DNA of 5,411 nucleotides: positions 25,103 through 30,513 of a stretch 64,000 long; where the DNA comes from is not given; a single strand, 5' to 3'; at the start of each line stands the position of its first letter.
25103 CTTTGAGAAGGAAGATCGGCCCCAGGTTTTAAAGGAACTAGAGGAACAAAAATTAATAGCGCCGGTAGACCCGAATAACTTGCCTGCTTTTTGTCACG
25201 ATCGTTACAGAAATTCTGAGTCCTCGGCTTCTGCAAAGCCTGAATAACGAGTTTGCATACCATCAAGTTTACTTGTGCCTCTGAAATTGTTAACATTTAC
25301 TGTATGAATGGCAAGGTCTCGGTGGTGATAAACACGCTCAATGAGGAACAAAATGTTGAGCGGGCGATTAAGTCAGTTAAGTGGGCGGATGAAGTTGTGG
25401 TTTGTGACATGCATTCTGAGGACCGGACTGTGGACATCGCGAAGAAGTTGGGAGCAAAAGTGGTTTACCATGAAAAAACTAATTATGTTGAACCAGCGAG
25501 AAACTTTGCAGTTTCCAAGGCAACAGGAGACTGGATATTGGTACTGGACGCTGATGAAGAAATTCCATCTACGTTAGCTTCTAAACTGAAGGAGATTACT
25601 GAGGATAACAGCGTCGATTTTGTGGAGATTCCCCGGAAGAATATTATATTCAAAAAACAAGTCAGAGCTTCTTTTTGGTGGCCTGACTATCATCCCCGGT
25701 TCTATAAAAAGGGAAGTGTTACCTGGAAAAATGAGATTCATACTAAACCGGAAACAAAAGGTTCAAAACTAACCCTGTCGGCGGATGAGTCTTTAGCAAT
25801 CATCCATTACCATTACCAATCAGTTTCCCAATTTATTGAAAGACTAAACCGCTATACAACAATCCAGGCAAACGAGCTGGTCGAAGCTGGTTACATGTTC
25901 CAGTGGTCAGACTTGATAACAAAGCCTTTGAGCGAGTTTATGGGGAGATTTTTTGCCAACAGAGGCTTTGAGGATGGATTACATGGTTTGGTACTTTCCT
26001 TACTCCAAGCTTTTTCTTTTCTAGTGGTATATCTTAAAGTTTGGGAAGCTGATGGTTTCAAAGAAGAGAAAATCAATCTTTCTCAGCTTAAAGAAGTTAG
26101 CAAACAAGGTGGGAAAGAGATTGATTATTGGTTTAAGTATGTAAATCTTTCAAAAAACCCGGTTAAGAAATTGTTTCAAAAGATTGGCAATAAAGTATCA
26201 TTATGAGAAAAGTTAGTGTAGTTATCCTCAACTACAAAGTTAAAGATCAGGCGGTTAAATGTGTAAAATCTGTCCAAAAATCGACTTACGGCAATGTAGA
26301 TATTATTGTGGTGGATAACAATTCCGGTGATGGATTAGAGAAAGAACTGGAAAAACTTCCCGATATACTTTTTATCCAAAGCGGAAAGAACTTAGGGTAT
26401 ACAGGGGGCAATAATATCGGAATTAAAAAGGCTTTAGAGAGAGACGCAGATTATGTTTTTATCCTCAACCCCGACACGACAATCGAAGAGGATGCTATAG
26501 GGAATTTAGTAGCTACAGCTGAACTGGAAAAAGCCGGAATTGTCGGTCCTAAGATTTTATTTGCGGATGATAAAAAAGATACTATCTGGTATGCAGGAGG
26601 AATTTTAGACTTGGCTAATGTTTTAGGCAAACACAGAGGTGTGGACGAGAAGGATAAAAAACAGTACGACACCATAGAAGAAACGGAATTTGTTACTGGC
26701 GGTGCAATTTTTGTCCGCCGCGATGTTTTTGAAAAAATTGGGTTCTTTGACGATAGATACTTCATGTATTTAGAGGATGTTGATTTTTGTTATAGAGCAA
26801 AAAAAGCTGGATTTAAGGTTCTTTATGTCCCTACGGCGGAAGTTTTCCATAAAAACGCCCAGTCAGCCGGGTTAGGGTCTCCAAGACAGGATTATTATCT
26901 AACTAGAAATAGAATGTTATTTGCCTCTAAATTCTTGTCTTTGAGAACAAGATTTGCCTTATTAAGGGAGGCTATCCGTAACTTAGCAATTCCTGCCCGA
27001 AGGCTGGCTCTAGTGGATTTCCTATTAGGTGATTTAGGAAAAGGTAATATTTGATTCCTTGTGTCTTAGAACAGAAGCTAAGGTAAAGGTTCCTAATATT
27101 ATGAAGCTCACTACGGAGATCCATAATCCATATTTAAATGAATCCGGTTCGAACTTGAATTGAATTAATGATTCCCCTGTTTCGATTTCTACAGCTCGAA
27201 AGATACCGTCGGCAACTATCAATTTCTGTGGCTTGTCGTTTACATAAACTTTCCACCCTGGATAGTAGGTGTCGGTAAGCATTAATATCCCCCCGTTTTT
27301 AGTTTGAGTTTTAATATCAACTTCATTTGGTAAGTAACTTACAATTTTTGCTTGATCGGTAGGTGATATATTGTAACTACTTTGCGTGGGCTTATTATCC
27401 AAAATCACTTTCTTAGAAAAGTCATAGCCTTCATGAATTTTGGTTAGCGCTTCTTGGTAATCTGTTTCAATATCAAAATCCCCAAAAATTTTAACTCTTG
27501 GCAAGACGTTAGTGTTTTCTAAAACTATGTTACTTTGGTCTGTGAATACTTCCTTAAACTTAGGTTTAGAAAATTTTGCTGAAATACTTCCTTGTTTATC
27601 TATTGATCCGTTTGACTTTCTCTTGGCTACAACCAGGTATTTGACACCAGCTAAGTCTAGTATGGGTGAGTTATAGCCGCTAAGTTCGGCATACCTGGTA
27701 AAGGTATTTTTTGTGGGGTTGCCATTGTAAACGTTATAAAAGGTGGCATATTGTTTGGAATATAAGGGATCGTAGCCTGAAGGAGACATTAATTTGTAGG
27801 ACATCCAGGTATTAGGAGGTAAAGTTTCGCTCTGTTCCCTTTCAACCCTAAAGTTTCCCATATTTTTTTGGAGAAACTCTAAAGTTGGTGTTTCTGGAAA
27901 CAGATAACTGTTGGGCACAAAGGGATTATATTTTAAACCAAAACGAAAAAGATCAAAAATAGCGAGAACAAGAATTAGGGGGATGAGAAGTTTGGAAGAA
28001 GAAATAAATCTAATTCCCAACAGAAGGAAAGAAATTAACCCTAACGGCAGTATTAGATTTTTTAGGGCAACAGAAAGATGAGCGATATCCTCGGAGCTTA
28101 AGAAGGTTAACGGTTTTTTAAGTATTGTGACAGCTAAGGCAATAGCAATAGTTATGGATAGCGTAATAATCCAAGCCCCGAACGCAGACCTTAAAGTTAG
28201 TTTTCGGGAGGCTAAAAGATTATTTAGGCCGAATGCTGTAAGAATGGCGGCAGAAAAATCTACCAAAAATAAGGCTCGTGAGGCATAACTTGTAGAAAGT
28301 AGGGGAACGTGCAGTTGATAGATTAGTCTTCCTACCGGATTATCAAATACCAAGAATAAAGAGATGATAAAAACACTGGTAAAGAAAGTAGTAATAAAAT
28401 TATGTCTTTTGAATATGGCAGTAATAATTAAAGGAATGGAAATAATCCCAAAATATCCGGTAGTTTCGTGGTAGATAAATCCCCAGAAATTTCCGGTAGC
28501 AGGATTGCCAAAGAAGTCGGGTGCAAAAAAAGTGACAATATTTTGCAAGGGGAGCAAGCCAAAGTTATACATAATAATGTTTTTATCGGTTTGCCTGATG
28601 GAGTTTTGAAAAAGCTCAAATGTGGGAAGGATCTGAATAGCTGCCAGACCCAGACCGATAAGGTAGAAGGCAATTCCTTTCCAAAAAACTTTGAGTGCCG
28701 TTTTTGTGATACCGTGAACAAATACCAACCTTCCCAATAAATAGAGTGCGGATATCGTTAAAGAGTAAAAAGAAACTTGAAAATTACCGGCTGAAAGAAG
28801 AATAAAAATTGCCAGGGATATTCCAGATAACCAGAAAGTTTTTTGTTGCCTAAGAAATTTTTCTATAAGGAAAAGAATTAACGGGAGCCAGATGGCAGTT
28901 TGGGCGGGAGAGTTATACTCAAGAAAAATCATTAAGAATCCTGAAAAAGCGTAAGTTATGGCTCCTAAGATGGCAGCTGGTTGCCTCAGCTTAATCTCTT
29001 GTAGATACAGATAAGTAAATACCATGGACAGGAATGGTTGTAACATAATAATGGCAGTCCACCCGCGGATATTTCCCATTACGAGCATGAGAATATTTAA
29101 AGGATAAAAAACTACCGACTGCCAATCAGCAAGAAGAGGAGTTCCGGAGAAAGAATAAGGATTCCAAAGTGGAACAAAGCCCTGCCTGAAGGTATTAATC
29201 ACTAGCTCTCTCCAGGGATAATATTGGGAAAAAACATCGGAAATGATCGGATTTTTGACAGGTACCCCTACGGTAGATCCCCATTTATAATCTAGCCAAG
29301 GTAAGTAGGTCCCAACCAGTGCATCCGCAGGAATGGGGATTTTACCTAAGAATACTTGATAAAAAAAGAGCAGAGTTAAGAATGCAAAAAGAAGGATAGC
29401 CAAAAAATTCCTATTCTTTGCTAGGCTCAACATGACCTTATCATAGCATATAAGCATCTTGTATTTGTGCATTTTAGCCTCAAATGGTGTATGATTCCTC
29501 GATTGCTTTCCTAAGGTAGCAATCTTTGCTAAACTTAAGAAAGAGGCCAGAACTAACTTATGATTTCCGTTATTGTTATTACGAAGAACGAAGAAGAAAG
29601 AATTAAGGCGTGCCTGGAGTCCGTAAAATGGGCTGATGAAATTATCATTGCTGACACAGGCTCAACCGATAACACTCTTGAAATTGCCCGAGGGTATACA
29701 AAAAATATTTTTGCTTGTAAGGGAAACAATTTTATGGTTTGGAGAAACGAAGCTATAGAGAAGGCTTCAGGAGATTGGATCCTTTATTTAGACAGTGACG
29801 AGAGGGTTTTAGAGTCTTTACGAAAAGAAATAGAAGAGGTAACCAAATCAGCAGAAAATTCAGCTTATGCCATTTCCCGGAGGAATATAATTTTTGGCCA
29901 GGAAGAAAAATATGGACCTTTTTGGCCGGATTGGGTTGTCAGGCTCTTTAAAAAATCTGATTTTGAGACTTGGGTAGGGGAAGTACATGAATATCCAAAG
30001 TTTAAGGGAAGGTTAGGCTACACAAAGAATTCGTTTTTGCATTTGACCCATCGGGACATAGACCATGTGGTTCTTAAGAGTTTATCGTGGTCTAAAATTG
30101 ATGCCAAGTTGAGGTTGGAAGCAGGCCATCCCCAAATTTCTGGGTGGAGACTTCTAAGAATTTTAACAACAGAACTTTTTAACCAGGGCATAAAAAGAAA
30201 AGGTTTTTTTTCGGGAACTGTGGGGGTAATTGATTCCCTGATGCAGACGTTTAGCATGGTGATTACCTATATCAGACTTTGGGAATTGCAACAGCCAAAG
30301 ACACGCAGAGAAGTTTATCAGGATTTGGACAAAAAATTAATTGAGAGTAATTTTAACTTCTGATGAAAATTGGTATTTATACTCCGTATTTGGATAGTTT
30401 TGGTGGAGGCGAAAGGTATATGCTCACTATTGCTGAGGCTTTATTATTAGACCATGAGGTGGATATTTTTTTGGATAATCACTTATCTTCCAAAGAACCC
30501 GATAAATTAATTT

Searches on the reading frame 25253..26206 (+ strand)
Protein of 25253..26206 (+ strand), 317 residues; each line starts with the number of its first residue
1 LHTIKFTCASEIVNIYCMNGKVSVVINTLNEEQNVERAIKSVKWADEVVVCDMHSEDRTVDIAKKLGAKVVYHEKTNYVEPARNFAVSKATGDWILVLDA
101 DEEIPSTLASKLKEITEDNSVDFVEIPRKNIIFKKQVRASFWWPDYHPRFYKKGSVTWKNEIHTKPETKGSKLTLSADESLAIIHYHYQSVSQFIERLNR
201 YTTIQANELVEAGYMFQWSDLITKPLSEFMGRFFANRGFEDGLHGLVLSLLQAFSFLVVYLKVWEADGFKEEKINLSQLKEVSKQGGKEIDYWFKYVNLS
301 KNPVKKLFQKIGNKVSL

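Call 6: search_protein_families(library=pfam, proteins=[window:25253-26206:+], max_evalue=0.01)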
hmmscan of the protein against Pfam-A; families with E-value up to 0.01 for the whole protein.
window:25253-26206:+ (317 aa): 3 families
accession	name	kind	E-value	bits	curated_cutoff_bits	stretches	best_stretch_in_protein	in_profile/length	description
PF00535.33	Glycos_transf_2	-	3.4e-22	79.6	23.3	1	23-162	1-149/168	Glycosyl transferase family 2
PF13704.12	Glyco_tranf_2_4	-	2.5e-05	25.1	27.5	1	45-102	19-82/98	Glycosyl transferase family 2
PF00107.32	ADH_zinc_N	-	0.0054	17.1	31.8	0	47-83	16-51/129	Zinc-binding dehydrogenase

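Call 20: search_protein_families(library=ncbifam, proteins=[window:25253-26206:+], max_evalue=0.001)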
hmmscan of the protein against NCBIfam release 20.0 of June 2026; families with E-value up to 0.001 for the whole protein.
window:25253-26206:+ (317 aa): 13 families
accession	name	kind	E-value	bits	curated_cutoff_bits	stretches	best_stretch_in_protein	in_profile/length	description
TIGR04283.1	glyco_like_mftF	equivalog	5.1e-14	52.4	182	1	22-119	1-100/221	TIGR04283 family arsenosugar biosynthesis glycosyltransferase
TIGR04195.1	S_glycosyl_SunS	equivalog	2.9e-10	39.6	350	1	23-200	60-236/421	SunS family peptide S-glycosyltransferase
NF010496.0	PRK13915.1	equivalog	9.6e-10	38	262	1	18-101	29-126/307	glucosyl-3-phosphoglycerate synthase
TIGR04182.1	glyco_TIGR04182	equivalog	5.1e-09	35.9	325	1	21-112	1-93/293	S-layer glycoprotein N-glycosyltransferase AglJ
NF007482.0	PRK10073.1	equivalog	2.5e-08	33.3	423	1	20-127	6-121/334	glycosyltransferase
NF050050.1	ProtGlycPglI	equivalog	6.8e-08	32.2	500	1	21-115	3-108/306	GalNAc(5)-diNAcBac-PP-undecaprenol beta-1,3-glucosyltransferase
NF045692.1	OglycostaseCruG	equivalog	1.6e-06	27.3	600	1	19-132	40-168/386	2'-O-glycosyltransferase CruG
NF041391.1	DPhHxTase_Halo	equivalog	3.8e-06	26.1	375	1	28-111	3-88/213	dolichyl-phosphate hexose transferase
NF047683.1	TeichurnBiosyTuaG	equivalog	2.1e-05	24.3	400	1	20-111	6-107/252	teichuronic acid biosynthesis protein TuaG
NF038302.1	EPS_HpsE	equivalog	9.9e-05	21.4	300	1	16-102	10-97/307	hormogonium polysaccharide biosynthesis glycosyltransferase HpsE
NF041875.1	EPS_EpsD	equivalog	0.00011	21.7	370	1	22-111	1-99/325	exopolysaccharide biosynthesis glycosyltransferase EpsD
NF038299.1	EPS_HpsN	equivalog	0.00018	20.6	425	1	21-112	2-103/317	hormogonium polysaccharide biosynthesis glycosyltransferase HpsN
TIGR03965.1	mycofact_glyco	equivalog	0.00019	20.5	280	1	21-101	75-164/467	mycofactocin biosynthesis glycosyltransferase MftF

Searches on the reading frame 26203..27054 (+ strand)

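Call 6: search_protein_families(library=pfam, proteins=[window:26203-27054:+], max_evalue=0.01)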
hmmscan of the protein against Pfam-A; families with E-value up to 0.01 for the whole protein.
window:26203-27054:+ (283 aa): 5 families
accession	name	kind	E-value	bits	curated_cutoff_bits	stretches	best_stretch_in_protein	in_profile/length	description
PF00535.33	Glycos_transf_2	-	2e-22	80.4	23.3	1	5-180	1-168/168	Glycosyl transferase family 2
PF13641.12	Glyco_tranf_2_3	-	8.9e-15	55.8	27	1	4-220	3-215/230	Glycosyltransferase like family 2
PF13632.12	Glyco_trans_2_3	-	1.8e-10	41.4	27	1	84-217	1-124/198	Glycosyl transferase family group 2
PF02709.20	Glyco_transf_7C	-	0.0047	17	23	1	164-211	19-67/78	N-terminal domain of galactosyltransferase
PF13712.12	Glyco_tranf_2_5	-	0.0069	16.6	27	0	77-213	48-183/210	Glycosyltransferase like family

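Call 20: search_protein_families(library=ncbifam, proteins=[window:26203-27054:+], max_evalue=0.001)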
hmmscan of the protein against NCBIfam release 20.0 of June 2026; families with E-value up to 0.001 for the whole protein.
window:26203-27054:+ (283 aa): 15 families
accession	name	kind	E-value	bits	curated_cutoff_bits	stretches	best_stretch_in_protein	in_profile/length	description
TIGR01556.1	rhamnosyltran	subfamily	1.1e-26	93.7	200.55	1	21-243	10-238/281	rhamnosyltransferase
TIGR03965.1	mycofact_glyco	equivalog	9.2e-17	61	280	1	2-218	74-282/467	mycofactocin biosynthesis glycosyltransferase MftF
NF050113.1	gal_furan_GlfT1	equivalog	1.1e-13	51.1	330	1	6-217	3-207/290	galactofuranosyltransferase GlfT1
NF041875.1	EPS_EpsD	equivalog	1.9e-13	50.6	370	1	4-220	1-210/325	exopolysaccharide biosynthesis glycosyltransferase EpsD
TIGR03937.1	PgaC_IcaA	equivalog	6.2e-11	41.9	422.3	1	2-214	45-248/407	poly-beta-1,6-N-acetyl-D-glucosamine synthase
NF038299.1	EPS_HpsN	equivalog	2e-09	36.9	425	1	3-223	2-227/317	hormogonium polysaccharide biosynthesis glycosyltransferase HpsN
NF041394.1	GtaseAglG_Halo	equivalog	2.1e-09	37.1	440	1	3-217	2-216/304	glucosyl-dolichyl phosphate glucuronosyltransferase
NF050050.1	ProtGlycPglI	equivalog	1e-08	34.9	500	1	1-116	1-118/306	GalNAc(5)-diNAcBac-PP-undecaprenol beta-1,3-glucosyltransferase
TIGR04283.1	glyco_like_mftF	equivalog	2.8e-08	33.6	182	0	168-207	140-176/221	TIGR04283 family arsenosugar biosynthesis glycosyltransferase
NF045692.1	OglycostaseCruG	equivalog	2.7e-06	26.6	600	1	2-215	41-254/386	2'-O-glycosyltransferase CruG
TIGR03469.1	HpnB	hypoth_equivalog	7.7e-06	25.2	379.25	1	5-114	47-168/386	hopene-associated glycosyltransferase HpnB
NF047683.1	TeichurnBiosyTuaG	equivalog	4.8e-05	23.1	400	1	3-97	7-102/252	teichuronic acid biosynthesis protein TuaG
NF007482.0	PRK10073.1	equivalog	0.00022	20.3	423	1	2-109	6-113/334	glycosyltransferase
TIGR04242.1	nodulat_NodC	equivalog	0.00024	20.2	550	1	3-127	49-176/395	chitooligosaccharide synthase NodC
TIGR03111.1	glyc2_xrt_Gpos1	hypoth_equivalog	0.00028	19.8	363.95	1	3-108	50-158/439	TIGR03111 family XrtG-associated glycosyltransferase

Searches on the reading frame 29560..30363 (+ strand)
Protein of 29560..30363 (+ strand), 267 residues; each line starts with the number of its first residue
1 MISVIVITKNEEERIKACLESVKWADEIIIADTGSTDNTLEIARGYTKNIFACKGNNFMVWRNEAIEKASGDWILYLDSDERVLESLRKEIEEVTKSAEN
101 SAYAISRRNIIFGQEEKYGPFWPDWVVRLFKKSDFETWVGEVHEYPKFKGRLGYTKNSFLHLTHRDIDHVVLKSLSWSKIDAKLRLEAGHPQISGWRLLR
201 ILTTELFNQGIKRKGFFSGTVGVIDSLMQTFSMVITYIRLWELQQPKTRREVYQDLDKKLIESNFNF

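Call 4: search_protein_families(library=pfam, proteins=[window:29560-30363:+], max_evalue=0.01)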
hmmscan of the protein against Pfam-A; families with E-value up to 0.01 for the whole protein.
window:29560-30363:+ (267 aa): 2 families
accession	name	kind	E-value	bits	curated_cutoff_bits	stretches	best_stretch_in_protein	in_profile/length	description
PF00535.33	Glycos_transf_2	-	2.3e-20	73.6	23.3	1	3-121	1-128/168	Glycosyl transferase family 2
PF13704.12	Glyco_tranf_2_4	-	1.4e-06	29.1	27.5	1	9-84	1-85/98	Glycosyl transferase family 2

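Call 20: search_protein_families(library=ncbifam, proteins=[window:29560-30363:+], max_evalue=0.001)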
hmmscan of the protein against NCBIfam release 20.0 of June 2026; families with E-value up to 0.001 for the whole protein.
window:29560-30363:+ (267 aa): 10 families
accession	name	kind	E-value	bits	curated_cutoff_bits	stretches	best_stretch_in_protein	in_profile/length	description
TIGR04195.1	S_glycosyl_SunS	equivalog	1e-13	51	350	1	3-146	60-202/421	SunS family peptide S-glycosyltransferase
TIGR04283.1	glyco_like_mftF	equivalog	1.3e-12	47.8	182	1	2-103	1-105/221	TIGR04283 family arsenosugar biosynthesis glycosyltransferase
NF007482.0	PRK10073.1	equivalog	8.7e-10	38.1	423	1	2-95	8-110/334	glycosyltransferase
NF047683.1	TeichurnBiosyTuaG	equivalog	2e-07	30.9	400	1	2-97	8-114/252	teichuronic acid biosynthesis protein TuaG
NF050050.1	ProtGlycPglI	equivalog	1.3e-05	24.7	500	1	2-90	4-103/306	GalNAc(5)-diNAcBac-PP-undecaprenol beta-1,3-glucosyltransferase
NF041875.1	EPS_EpsD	equivalog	2.3e-05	24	370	1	2-140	1-146/325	exopolysaccharide biosynthesis glycosyltransferase EpsD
NF010496.0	PRK13915.1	equivalog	3.6e-05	23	262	1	2-81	33-127/307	glucosyl-3-phosphoglycerate synthase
NF038302.1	EPS_HpsE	equivalog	3.9e-05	22.8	300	1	15-83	16-99/307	hormogonium polysaccharide biosynthesis glycosyltransferase HpsE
TIGR04182.1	glyco_TIGR04182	equivalog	0.00013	21.4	325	1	2-82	2-84/293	S-layer glycoprotein N-glycosyltransferase AglJ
NF045692.1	OglycostaseCruG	equivalog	0.00092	18.2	600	0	2-45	43-90/386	2'-O-glycosyltransferase CruG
